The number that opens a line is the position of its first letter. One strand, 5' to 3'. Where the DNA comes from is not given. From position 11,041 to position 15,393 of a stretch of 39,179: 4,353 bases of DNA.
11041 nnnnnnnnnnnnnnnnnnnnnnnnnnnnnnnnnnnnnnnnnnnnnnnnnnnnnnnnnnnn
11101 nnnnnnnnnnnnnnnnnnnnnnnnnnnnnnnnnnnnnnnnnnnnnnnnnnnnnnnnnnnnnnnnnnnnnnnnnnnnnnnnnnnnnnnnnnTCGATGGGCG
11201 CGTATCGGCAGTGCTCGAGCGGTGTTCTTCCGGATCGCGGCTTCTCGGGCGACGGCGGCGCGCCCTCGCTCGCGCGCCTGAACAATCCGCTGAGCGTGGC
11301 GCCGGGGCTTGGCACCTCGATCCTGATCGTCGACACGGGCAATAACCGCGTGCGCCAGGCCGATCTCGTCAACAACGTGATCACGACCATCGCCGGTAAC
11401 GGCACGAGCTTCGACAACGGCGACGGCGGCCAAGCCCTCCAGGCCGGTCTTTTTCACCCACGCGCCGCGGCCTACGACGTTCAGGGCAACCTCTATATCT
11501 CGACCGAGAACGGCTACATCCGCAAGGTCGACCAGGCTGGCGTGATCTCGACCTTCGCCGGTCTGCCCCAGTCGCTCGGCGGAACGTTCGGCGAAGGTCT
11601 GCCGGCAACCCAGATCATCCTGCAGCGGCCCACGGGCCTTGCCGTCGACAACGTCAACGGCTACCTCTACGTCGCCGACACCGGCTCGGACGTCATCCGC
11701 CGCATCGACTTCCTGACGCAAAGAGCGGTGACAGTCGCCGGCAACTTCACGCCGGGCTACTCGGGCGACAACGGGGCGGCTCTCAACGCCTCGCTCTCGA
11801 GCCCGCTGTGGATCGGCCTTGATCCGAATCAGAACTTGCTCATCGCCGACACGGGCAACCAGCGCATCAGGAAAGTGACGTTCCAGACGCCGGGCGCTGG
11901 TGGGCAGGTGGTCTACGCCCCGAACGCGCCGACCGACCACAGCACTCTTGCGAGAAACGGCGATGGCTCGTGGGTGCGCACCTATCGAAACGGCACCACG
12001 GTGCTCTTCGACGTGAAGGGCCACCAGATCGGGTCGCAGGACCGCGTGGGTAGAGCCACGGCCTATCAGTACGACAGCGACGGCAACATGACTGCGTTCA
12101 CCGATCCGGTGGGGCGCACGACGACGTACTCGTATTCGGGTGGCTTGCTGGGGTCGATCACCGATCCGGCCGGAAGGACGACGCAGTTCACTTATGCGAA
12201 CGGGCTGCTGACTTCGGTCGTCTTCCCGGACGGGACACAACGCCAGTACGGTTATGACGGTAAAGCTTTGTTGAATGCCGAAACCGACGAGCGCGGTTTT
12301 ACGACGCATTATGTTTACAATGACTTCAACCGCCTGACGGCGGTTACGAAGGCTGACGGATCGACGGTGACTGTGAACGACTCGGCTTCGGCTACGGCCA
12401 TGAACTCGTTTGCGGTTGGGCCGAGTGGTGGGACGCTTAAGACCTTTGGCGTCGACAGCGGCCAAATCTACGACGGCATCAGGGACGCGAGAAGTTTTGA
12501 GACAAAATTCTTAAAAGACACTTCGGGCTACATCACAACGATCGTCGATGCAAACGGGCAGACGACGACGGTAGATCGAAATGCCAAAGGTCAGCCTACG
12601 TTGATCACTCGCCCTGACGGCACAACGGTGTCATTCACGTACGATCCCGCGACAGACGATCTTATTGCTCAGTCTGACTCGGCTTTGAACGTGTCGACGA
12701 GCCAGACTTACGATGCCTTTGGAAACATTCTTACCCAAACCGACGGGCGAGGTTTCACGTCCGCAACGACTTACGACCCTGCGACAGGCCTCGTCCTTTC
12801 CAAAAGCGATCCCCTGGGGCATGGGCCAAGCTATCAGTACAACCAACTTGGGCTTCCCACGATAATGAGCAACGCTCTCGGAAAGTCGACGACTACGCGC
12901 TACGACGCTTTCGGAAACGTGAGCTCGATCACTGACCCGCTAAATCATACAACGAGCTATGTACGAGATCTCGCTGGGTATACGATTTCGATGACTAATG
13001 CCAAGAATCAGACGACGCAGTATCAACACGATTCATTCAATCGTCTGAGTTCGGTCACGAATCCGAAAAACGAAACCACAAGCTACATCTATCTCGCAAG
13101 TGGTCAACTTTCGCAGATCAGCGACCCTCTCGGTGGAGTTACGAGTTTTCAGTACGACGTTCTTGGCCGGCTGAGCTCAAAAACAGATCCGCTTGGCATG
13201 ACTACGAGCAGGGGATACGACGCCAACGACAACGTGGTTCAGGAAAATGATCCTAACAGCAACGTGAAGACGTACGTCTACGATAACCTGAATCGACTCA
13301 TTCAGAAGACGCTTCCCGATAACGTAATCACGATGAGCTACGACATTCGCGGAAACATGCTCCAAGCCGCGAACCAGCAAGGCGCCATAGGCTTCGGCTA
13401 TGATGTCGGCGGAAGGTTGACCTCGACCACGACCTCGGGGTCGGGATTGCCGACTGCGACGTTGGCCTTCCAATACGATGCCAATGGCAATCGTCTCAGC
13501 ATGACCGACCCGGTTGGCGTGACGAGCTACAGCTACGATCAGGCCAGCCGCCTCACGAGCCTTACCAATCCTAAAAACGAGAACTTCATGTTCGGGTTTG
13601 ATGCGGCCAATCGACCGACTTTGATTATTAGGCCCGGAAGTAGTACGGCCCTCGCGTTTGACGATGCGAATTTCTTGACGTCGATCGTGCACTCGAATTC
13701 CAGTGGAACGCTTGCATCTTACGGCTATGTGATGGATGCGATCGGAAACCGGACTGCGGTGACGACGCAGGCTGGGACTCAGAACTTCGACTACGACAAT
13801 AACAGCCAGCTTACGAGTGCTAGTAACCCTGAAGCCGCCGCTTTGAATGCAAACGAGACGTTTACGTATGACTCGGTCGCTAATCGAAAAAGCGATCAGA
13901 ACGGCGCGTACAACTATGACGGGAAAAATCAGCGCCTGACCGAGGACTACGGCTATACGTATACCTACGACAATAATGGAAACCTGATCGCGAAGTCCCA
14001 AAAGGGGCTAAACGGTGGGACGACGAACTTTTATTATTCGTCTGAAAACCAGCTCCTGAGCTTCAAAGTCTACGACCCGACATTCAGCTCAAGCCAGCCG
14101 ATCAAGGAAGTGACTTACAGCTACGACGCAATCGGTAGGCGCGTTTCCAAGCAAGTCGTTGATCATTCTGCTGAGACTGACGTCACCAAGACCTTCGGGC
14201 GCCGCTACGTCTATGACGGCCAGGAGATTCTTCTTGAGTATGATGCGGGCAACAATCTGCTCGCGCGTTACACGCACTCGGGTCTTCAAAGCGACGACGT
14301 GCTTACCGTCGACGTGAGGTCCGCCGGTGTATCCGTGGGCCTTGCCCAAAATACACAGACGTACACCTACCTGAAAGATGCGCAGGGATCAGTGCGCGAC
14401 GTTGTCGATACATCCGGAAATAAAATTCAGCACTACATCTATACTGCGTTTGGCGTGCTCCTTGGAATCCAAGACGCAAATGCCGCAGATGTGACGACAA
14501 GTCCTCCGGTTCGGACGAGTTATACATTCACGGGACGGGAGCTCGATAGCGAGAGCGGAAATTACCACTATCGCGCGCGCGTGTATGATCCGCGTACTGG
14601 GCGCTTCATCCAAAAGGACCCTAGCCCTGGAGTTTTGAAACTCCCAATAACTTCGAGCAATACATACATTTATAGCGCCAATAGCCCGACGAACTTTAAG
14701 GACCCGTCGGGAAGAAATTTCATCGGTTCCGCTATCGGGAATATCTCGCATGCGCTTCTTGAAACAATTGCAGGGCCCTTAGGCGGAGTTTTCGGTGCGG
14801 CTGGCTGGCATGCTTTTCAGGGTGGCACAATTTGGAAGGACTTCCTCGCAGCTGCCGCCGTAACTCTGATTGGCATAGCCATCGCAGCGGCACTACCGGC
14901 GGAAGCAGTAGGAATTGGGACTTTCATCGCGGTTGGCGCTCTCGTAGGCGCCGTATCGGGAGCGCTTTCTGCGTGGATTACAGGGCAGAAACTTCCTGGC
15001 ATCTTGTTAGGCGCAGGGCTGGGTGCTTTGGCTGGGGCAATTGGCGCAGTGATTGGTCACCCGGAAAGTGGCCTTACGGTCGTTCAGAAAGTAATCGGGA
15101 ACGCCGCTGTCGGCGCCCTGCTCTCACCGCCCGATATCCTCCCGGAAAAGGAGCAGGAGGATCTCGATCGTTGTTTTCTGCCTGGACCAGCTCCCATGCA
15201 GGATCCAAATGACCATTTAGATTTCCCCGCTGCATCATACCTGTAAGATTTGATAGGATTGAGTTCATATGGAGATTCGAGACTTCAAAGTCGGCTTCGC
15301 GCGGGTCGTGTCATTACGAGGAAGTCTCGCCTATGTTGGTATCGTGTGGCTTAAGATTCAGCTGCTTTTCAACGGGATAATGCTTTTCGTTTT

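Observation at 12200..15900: Abrupt G+C drop inside the RHS gene: YD shell, toxin and immunity look like a foreign cassette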

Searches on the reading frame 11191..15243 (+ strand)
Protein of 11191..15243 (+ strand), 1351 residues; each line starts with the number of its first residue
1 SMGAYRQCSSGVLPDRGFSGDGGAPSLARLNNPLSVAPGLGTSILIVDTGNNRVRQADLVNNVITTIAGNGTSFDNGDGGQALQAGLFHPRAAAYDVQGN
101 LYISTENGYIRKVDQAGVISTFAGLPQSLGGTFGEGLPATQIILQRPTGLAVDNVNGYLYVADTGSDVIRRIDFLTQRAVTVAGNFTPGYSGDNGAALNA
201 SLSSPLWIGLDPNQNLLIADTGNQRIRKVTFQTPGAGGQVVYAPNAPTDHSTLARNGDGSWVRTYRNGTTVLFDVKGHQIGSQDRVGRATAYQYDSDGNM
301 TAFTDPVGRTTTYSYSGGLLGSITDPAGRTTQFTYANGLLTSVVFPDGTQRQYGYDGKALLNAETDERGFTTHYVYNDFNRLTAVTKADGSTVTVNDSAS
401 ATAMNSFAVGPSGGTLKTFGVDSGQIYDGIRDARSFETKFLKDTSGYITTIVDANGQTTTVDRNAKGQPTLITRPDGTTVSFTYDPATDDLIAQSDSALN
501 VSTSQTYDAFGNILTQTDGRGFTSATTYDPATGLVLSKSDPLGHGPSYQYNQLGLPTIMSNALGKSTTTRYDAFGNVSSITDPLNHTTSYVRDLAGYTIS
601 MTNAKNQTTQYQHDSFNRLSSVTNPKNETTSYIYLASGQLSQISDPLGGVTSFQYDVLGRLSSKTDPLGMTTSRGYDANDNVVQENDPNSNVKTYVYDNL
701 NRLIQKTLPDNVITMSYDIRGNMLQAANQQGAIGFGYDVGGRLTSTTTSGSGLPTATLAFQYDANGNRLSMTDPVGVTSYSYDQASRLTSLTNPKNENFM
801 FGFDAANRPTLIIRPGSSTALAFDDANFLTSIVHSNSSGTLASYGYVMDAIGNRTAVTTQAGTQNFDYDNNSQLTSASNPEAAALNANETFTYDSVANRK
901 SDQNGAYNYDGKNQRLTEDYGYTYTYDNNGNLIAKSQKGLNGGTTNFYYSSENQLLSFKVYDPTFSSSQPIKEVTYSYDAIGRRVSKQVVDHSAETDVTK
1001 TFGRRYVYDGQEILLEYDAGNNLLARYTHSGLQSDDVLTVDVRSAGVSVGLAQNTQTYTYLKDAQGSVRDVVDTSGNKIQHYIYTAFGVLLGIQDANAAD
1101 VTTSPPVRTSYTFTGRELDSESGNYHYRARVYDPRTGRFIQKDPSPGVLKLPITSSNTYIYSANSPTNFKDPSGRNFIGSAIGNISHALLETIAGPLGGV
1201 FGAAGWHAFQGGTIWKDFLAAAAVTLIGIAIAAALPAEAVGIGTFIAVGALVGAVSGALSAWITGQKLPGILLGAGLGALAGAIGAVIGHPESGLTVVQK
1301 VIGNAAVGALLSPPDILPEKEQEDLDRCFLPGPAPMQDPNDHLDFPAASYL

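Call 32: search_protein_families(library=ncbifam, proteins=[window:11191-14790:+], max_evalue=0.1)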
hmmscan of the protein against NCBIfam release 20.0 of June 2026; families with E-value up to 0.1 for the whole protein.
window:11191-14790:+ (1200 aa): 3 families
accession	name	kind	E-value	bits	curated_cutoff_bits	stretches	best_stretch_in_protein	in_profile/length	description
TIGR01643.1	YD_repeat_2x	repeat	3.2e-58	192.1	15.8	13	550-590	1-41/42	YD repeat-containing protein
NF041261.1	RHS_core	equivalog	7.4e-54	183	2000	5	287-538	426-676/1261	RHS element core protein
TIGR03696.1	Rhs_assc_core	domain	1.9e-17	63.5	32.5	1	1084-1174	1-75/76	RHS repeat-associated core domain-containing protein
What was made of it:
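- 14386..14715 (+): Start of tier 2 (GC3 about 0.52): the end of the RHS core. It includes the Rhs-associated core domain (aa 3864-3954) and the motifs DPRTG (3913), DPSPG (3923) and DPSG (3951), which mark the putative autoproteolysis site. TIGR03696 hit (call 32).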

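Call 33: search_protein_families(library=pfam, proteins=[window:11191-14790:+], max_evalue=1)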
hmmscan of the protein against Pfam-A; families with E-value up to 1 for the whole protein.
window:11191-14790:+ (1200 aa): 4 families
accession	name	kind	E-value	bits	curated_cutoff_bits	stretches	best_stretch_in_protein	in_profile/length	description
PF05593.20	RHS_repeat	-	9.9e-84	274.8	22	18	634-669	1-36/38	RHS Repeat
PF25021.1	TEN_NHL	-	3.4e-18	66.2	27.1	2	76-172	130-226/357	Teneurin NHL domain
PF01436.27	NHL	-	1.1e-09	38.2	20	2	144-165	1-21/28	NHL repeat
PF18438.7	Glyco_hydro_38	-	0.21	12.1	28.4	0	1028-1083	10-65/111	Glycosyl hydrolases family 38 C-terminal domain 1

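Call 49: search_solved_structures(query=window:11191-15243:+, max_evalue=0.001)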
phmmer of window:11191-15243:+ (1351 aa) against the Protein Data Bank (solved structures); distinct sequences matched with E-value up to 0.001: 37.
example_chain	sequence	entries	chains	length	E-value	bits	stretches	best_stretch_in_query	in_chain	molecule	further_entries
9pt5_A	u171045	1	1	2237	2.5e-65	224.2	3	16-414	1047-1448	Teneurin-like protein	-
9ifo_A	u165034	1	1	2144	8.3e-65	222.4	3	17-395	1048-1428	Teneurin-Like Protein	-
7q97_A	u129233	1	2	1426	9.8e-45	155.9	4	547-705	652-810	Rhs family protein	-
8qja_A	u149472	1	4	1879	2.5e-36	128.1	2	472-744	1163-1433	Putative type VI secretion system YD repeat-containing Rhs element Vgr protein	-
8h8a_A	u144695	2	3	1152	1.9e-32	115.2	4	500-836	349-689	Putative Rhs-family protein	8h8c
8h8b_A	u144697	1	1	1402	8e-32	113.1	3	500-836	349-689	Putative Rhs-family protein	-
8cp6_B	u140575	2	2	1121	1.7e-27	98.8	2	506-723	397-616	Toxin protein Tse5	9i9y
8qjb_A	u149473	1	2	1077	1.1e-26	96.1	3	612-1174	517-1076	T6SS-associated Rhs core domain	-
8qjd_A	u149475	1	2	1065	1.6e-26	95.5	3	612-1174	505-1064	Salmonella bongori Rhs core domain (residues 360-1420)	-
8qjc_A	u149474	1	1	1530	1.1e-25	92.8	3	547-724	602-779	T6SS-associated Rhs core and toxin domain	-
8uy4_A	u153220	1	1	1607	1.2e-25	92.7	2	506-705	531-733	Tse15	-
8uxt_A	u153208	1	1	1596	1.4e-24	89.1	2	506-705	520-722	Tse15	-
7pq5_L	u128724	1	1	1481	1.1e-22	82.8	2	432-732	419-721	Tre23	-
7djl_C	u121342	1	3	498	3.9e-20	74.4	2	39-245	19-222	Protein SUPPRESSOR OF QUENCHING 1, chloroplastic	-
7djm_A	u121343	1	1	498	3.9e-20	74.4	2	39-245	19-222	Protein SUPPRESSOR OF QUENCHING 1, chloroplastic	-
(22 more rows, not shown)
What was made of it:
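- Closest known: Tse5 of Pseudomonas aeruginosa, an Rhs effector with a pore-forming toxin. Same: An RHS shell (E 1.7e-27 to the shell; call 49) that carries a C-terminal membrane-active toxin.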

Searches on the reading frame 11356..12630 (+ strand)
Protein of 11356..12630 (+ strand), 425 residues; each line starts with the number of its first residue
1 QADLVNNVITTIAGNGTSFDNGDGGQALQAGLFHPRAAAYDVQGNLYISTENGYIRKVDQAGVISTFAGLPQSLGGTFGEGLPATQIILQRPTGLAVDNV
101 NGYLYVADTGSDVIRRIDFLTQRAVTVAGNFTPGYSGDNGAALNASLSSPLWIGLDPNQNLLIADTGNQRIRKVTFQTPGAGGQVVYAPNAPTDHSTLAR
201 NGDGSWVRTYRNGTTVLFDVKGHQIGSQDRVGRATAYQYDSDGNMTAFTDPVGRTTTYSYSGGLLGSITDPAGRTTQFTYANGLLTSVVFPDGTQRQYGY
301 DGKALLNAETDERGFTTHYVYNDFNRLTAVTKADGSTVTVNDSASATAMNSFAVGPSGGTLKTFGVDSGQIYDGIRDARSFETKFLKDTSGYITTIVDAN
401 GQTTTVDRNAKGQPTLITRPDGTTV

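Call 23: find_related_loci(query=A1, collection=genome_contigs, flank=10000)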
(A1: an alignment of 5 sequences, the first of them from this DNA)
Query A1 (425 aa) in genome_contigs; peptide patterns used: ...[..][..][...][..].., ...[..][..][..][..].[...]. (x = any residue, [..] = any of these).
58 stretches matched a pattern; 15 encode a relative of the query (tblastn E <= 1e-3); 15 distinct loci.
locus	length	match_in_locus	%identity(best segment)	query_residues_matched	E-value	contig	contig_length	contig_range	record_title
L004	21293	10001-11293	56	2-425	3e-150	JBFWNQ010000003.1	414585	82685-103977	MAG: Bacteriovoracia bacterium isolate CA_2019_TPBF_116 NODE_183_length_414585_cov_9.917929_TPBF, whole genome shotgun s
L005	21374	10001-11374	55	7-425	1e-135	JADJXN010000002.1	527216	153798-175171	MAG: Oligoflexia bacterium isolate Kalu_18-Q3-R12-55_MAXAC.131 tig00002188-10-5250020, whole genome shotgun sequence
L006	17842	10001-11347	48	1-425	2e-117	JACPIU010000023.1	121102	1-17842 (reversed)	MAG: Bdellovibrio sp. isolate NC_groundwater_449_Ag_S-0.1um_43_11 S35_SO-1_scaffold_181153, whole genome shotgun sequenc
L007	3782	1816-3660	47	3-423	3e-113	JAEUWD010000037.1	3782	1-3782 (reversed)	MAG: Bacteriovoracaceae bacterium isolate new MAG-398 k141_3304881, whole genome shotgun sequence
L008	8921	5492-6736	47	3-421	5e-106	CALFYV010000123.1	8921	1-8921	MAG TPA_asm: uncultured Bacteriovoracaceae bacterium isolate SRR7515931_bin.52_CONCOCT_v1.1_MAG genome assembly, contig:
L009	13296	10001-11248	46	3-421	9e-101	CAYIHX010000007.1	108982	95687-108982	MAG TPA_asm: uncultured Bacteriovoracaceae bacterium isolate ERP119705_co22_393 genome assembly, contig: NODE_72_length_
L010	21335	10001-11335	44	5-423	7e-98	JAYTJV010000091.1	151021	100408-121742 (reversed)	MAG: Pseudobdellovibrionaceae bacterium isolate GFS_3043 GFS_3043_90, whole genome shotgun sequence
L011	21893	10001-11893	39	12-425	9e-86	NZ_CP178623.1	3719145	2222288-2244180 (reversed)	Bdellovibrio sp. HCB274 chromosome, complete genome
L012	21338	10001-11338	40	9-423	4e-85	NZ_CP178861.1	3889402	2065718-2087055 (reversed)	Bdellovibrio sp. HCB-162 chromosome, complete genome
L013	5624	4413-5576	37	30-425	6e-80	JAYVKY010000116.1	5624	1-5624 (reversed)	MAG: Pseudobdellovibrionaceae bacterium isolate GL54_DN_metabinner_6 GL54_DN_metabinner_6_115, whole genome shotgun sequ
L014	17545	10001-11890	36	30-425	3e-76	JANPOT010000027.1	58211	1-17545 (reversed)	MAG: Pseudobdellovibrionaceae bacterium isolate VAR_83_metabat_80 VAR_83_k141_7629788, whole genome shotgun sequence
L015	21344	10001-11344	38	1-422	3e-75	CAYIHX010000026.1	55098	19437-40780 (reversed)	MAG TPA_asm: uncultured Bacteriovoracaceae bacterium isolate ERP119705_co22_393 genome assembly, contig: NODE_343_length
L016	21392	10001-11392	49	1-421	1e-120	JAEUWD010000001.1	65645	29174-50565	MAG: Bacteriovoracaceae bacterium isolate new MAG-398 k141_3515898, whole genome shotgun sequence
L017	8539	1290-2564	30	8-314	1e-21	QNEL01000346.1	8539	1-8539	MAG: Candidatus Parabeggiatoa sp. nov. 3 isolate B5_G6 B5_Guay6_scaffold_07492, whole genome shotgun sequence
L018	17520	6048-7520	44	1-421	9e-106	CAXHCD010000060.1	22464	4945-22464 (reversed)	MAG TPA_asm: uncultured Oligoflexia bacterium isolate SRR12480088_concoct_21 genome assembly, contig: ERZ4874608.265, wh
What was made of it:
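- Genomes in this family can carry two TLP paralogues, for example L009 and L015, or L007 and L016 (call 23).
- Tried and rejected: The genome scan did not contain the window's species; the best match was 56% (call 23).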

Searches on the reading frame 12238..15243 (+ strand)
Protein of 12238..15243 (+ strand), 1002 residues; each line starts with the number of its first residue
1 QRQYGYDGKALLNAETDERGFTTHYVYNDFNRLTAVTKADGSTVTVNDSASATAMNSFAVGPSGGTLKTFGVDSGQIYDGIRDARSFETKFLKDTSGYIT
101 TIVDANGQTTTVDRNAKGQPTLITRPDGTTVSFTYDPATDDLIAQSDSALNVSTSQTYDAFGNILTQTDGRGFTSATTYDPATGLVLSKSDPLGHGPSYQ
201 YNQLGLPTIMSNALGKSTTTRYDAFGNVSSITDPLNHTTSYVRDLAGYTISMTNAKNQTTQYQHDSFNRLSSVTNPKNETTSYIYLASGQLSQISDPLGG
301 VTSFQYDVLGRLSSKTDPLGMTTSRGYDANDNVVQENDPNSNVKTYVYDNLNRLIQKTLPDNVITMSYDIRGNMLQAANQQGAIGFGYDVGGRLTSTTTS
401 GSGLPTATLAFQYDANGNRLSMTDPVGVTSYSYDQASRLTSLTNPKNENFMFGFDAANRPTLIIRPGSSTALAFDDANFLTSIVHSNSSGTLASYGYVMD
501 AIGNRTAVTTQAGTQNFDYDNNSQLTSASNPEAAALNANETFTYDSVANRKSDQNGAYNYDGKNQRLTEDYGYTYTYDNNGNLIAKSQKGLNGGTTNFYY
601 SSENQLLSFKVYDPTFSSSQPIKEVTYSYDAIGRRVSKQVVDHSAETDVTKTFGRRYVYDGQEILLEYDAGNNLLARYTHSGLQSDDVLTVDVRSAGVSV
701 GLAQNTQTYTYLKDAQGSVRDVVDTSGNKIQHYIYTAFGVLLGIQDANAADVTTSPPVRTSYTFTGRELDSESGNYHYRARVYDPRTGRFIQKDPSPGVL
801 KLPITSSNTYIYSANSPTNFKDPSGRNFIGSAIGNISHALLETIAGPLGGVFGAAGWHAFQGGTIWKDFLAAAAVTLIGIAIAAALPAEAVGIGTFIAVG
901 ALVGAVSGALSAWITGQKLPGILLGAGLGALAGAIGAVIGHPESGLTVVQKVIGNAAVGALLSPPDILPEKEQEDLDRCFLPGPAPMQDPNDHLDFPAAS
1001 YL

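Call 10: find_homologous_proteins(query=window:12238-15243:+)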
Query window:12238-15243:+ (1002 aa): 6722 proteins with E <= 0.001 among 8000 candidates; the best 120 are listed.
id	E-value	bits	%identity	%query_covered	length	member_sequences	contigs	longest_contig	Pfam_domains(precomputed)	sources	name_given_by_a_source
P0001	0.0e+0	1069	58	83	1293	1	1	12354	PF05593.20,PF25023.2,PF25021.2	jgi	jgi:RHS repeat-associated protein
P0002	1.2e-192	661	40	94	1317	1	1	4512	PF05593.20,PF25023.2,PF01436.28,PF25021.2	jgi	jgi:RHS repeat-associated protein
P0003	4.3e-169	583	36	91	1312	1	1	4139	PF05593.20,PF25023.2,PF01436.28,PF25021.2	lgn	-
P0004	6.7e-136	473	31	97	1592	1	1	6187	PF15283.13,PF05593.20,PF25023.2,PF20148.5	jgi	-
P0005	1.0e-132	462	36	82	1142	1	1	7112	PF05593.20,PF13385.14,PF25023.2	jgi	jgi:RHS repeat-associated protein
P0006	4.1e-132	460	29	83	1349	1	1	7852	PF15283.13,PF05593.20,PF25023.2,PF20148.5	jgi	jgi:RHS repeat-associated protein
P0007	5.3e-131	457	29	82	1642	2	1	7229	PF13715.13,PF05593.20,PF25023.2,PF13620.13,PF09430.17,PF22904.4,PF17210.10,PF20148.5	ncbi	-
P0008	5.7e-131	457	31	85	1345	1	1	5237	PF25174.2,PF23381.2,PF05593.20,PF25023.2,PF20148.5,PF23414.2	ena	-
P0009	8.7e-129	449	36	84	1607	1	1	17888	PF05593.20,PF25023.2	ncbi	-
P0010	2.0e-127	445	33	85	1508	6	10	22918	PF07591.16,PF05593.20,PF25023.2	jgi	jgi:RHS repeat-associated protein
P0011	2.6e-127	444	31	86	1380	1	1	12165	PF25174.2,PF11617.14,PF05593.20,PF25023.2,PF06951.17,PF20148.5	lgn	-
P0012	4.1e-125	437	33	88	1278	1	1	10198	PF01839.30,PF05593.20,PF13517.13,PF25023.2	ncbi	ncbi:FG-GAP-like repeat-containing protein [Candidatus Poribacteria bacterium]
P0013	9.7e-125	436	28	92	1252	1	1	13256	PF05593.20,PF25023.2,PF20148.5,PF03527.21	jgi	jgi:RHS repeat-associated protein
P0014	5.0e-124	434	32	81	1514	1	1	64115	PF25174.2,PF05593.20,PF25023.2,PF01436.28,PF25021.2,PF06739.18,PF08450.19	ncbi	ncbi:MAG: RHS repeat-associated core domain-containing protein [bacterium]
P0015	8.8e-122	426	35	82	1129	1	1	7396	PF15283.13,PF05593.20,PF25023.2,PF20148.5,PF23414.2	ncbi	-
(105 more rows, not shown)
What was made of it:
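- The best shell relative is 58% identical (call 10).
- Tried and rejected: Shell+CTD search: best hit 58% identity (call 10).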

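Call 14: find_encoding_contigs(protein=P0001, flank=10000, max_places=4)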
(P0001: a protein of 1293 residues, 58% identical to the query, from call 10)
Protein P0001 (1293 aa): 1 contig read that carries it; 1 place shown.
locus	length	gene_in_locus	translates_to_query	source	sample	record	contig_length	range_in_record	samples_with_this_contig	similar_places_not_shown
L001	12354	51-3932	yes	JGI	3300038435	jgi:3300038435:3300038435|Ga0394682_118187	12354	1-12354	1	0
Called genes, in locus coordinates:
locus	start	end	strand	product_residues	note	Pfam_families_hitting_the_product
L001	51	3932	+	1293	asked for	PF25021:TEN_NHL, PF05593:RHS_repeat, PF25023:TEN_YD-shell, PF05593:RHS_repeat (weak), PF25023:TEN_YD-shell, PF05593:RHS_repeat, PF25023:TEN_YD-shell, PF05593:RHS_repeat, +1 more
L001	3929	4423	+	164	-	-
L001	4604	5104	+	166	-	-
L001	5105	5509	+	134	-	PF05717:TnpB_IS66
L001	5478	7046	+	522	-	PF03050:DDE_Tnp_IS66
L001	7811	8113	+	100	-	PF12728:HTH_17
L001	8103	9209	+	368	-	PF14659:Phage_int_SAM_3 (weak), PF22022:Phage_int_M (weak), PF00589:Phage_integrase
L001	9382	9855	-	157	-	-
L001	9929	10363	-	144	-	-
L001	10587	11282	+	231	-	-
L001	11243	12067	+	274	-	PF13557:Phenol_MetA_deg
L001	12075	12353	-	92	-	?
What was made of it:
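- P0001's locus carries IS66 and integrase genes 1-4 kb downstream (call 14).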

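Call 17: find_encoding_contigs(protein=P0002, flank=10000, max_places=4)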
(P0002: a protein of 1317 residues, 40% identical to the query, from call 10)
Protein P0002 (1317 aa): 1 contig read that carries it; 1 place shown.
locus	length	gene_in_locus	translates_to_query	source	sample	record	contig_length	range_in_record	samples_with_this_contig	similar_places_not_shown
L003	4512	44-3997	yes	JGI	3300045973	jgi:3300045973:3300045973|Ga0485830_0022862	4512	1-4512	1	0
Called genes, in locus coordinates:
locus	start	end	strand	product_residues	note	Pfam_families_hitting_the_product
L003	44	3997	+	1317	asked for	PF01436:NHL (faint), PF25021:TEN_NHL (weak), PF25023:TEN_YD-shell, PF05593:RHS_repeat, PF25023:TEN_YD-shell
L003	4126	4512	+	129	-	?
